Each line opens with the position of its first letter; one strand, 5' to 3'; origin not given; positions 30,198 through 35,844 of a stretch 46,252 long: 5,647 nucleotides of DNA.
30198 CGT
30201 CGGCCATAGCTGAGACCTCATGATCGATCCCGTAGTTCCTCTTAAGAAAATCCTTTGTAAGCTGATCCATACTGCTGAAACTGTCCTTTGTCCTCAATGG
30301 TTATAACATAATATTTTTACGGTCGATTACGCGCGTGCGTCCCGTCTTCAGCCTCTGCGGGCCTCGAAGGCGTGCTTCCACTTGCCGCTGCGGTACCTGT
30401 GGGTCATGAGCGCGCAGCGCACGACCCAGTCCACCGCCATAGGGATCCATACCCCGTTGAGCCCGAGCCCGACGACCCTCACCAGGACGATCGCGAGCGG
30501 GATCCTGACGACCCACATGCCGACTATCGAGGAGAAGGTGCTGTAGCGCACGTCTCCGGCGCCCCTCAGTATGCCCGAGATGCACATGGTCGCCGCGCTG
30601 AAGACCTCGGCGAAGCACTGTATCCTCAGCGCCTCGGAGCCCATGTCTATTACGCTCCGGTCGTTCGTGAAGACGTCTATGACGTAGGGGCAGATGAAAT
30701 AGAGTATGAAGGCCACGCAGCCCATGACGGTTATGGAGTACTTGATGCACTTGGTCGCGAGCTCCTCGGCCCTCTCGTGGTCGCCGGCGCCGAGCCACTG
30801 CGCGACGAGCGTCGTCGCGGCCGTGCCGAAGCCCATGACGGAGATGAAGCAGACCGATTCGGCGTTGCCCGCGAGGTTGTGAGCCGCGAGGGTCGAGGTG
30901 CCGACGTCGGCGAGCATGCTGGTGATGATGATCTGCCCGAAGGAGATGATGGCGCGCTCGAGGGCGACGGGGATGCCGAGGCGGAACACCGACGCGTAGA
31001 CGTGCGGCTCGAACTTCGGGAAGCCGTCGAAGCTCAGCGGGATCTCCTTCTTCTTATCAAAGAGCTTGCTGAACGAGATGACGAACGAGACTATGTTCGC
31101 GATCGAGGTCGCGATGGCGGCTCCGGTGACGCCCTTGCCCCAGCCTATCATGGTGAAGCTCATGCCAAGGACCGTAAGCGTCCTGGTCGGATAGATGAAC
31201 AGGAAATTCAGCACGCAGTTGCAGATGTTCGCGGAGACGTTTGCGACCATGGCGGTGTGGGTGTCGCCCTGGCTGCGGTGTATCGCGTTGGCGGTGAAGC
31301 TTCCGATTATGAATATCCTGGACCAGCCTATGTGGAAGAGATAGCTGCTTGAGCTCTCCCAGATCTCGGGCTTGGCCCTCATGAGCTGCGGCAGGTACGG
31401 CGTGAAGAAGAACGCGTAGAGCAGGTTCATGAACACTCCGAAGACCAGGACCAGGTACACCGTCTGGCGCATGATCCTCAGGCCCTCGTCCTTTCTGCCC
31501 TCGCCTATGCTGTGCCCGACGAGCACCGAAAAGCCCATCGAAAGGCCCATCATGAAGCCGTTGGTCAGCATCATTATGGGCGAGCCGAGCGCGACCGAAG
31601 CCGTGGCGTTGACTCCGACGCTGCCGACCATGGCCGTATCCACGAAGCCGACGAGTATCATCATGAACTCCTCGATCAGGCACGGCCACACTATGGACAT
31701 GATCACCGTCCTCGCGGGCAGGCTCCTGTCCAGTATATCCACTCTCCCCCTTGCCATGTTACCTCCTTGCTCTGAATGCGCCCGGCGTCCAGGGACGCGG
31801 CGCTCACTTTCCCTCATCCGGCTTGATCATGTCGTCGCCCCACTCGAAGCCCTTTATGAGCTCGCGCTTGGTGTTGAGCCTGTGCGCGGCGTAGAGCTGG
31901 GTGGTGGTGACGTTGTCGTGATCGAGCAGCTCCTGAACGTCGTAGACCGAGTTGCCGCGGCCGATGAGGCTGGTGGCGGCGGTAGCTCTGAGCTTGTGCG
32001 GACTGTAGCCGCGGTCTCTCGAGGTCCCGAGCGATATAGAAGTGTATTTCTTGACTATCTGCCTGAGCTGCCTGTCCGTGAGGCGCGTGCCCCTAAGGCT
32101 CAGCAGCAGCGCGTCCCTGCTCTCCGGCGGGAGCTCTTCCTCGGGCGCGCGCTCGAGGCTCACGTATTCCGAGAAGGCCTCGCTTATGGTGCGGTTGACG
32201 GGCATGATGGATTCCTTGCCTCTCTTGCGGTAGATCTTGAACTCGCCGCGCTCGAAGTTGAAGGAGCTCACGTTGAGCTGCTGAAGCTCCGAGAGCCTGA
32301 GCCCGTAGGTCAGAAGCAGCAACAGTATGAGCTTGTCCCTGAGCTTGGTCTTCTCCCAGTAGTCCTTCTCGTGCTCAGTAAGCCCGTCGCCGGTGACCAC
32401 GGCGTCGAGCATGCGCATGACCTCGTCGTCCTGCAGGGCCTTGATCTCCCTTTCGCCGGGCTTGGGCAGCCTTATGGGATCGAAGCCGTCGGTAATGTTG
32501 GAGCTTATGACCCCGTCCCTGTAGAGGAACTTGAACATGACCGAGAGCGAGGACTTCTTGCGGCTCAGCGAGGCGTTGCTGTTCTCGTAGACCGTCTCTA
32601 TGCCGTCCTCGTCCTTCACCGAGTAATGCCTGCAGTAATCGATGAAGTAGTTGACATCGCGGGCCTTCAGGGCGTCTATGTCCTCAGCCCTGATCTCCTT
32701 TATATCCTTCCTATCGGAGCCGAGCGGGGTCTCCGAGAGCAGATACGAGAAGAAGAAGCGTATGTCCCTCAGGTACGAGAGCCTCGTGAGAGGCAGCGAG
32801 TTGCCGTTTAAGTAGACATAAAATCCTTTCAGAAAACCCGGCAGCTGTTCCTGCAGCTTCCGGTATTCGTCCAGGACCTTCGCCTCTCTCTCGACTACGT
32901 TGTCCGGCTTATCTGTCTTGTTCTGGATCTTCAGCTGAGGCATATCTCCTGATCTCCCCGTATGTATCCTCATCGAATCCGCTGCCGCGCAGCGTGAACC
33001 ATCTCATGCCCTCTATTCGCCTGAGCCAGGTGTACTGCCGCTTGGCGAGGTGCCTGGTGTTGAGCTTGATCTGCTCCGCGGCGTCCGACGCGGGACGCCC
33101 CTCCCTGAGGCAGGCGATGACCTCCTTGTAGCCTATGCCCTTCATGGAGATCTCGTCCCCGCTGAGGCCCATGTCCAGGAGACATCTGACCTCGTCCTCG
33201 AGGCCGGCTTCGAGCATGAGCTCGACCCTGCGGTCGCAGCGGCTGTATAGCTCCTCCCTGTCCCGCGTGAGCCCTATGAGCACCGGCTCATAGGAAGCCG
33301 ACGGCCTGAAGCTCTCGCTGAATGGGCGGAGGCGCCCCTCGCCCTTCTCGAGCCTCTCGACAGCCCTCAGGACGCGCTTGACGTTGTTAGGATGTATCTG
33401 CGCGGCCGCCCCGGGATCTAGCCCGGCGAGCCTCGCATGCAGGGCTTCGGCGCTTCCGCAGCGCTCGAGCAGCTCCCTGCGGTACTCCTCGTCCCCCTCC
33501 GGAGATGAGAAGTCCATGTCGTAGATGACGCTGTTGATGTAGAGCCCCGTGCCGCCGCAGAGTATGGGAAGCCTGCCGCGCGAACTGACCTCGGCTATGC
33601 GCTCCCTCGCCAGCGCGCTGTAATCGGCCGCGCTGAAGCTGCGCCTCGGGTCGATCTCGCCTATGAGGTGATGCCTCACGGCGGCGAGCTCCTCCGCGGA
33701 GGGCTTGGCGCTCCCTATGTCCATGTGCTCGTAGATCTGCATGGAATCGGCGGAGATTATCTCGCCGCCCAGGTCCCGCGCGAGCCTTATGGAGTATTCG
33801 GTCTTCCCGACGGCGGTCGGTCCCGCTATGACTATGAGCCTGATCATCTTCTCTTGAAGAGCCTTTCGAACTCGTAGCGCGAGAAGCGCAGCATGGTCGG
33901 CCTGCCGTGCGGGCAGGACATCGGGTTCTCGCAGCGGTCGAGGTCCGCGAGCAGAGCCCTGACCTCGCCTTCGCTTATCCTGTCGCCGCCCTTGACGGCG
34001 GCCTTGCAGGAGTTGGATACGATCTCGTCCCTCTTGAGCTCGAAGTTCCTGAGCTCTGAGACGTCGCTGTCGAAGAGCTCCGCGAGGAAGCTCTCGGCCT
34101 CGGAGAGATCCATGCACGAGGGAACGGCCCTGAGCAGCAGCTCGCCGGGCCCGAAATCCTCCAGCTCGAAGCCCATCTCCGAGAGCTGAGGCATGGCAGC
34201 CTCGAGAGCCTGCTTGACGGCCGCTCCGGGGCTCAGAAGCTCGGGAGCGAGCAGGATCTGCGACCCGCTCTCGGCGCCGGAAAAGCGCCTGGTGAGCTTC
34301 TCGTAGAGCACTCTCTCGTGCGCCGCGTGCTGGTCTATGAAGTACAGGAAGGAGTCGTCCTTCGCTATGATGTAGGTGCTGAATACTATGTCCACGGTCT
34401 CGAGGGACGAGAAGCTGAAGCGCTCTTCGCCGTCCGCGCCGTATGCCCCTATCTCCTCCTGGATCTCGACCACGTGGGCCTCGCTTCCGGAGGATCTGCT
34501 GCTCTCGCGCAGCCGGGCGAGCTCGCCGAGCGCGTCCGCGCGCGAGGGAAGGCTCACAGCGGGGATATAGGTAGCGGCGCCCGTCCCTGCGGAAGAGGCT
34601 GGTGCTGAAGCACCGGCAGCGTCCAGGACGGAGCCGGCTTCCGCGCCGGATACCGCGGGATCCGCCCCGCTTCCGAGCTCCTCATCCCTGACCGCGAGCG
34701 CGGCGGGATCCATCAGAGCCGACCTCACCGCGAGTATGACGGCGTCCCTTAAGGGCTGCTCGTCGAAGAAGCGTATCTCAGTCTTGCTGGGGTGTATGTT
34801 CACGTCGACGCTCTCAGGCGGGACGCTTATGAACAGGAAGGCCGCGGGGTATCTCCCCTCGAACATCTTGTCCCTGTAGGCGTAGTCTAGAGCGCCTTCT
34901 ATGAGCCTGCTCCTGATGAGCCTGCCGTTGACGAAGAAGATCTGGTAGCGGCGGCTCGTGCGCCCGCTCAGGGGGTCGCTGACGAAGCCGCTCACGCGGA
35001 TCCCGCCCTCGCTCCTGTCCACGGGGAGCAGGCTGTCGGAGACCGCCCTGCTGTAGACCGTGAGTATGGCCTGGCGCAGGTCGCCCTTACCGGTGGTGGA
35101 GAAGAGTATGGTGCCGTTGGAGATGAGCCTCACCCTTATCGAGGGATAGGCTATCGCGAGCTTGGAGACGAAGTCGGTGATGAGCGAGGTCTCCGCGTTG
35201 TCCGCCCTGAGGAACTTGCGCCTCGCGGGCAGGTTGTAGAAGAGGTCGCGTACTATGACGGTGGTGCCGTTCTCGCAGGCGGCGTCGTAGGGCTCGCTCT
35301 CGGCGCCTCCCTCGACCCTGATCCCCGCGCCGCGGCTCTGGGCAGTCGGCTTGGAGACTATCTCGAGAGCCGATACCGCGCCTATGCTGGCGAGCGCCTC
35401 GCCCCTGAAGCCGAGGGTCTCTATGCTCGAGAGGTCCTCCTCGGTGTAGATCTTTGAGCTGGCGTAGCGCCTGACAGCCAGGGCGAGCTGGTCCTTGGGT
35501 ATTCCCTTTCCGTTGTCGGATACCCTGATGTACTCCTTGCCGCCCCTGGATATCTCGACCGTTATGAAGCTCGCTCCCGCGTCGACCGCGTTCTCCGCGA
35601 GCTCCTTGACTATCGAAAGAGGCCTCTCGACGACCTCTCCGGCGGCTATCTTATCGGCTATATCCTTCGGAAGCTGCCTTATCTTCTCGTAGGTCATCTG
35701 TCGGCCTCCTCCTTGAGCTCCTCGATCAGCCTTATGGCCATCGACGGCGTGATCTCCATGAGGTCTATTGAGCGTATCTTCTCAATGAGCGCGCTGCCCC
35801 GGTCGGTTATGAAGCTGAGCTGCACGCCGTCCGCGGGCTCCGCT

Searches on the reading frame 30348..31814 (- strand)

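Call 67: search_protein_families(library=pfam, proteins=[window:30348-31814:-], max_evalue=0.001)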
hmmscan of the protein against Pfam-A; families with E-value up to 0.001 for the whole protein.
window:30348-31814:- (488 aa): 1 family
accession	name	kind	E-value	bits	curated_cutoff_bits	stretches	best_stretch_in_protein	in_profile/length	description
PF01554.23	MatE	-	5e-63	212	24.9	2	282-442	1-160/161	MatE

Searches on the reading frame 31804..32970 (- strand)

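Call 67: search_protein_families(library=pfam, proteins=[window:31804-32970:-], max_evalue=0.001)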
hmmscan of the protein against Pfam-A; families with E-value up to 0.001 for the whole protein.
window:31804-32970:- (388 aa): 1 family
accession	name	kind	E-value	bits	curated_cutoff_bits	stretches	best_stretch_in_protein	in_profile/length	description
PF00589.27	Phage_integrase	-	3.6e-29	102.2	27.1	1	179-364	3-169/172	Phage integrase family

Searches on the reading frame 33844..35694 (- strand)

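Call 67: search_protein_families(library=pfam, proteins=[window:33844-35694:-], max_evalue=0.001)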
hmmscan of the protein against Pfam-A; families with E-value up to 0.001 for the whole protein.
window:33844-35694:- (616 aa): 4 families
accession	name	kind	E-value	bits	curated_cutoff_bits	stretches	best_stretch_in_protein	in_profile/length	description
PF01119.25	DNA_mis_repair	-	3.7e-34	117.3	26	1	211-327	2-118/119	DNA mismatch repair protein, C-terminal domain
PF08676.16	MutL_C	-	5.6e-27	94.6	25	1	436-572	3-141/142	MutL C terminal dimerisation domain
PF13589.12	HATPase_c_3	-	8.4e-10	39.2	25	1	28-117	6-95/137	Histidine kinase-, DNA gyrase B-, and HSP90-like ATPase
PF02518.31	HATPase_c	-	9.2e-09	36.2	26.4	1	24-83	5-58/111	Histidine kinase-, DNA gyrase B-, and HSP90-like ATPase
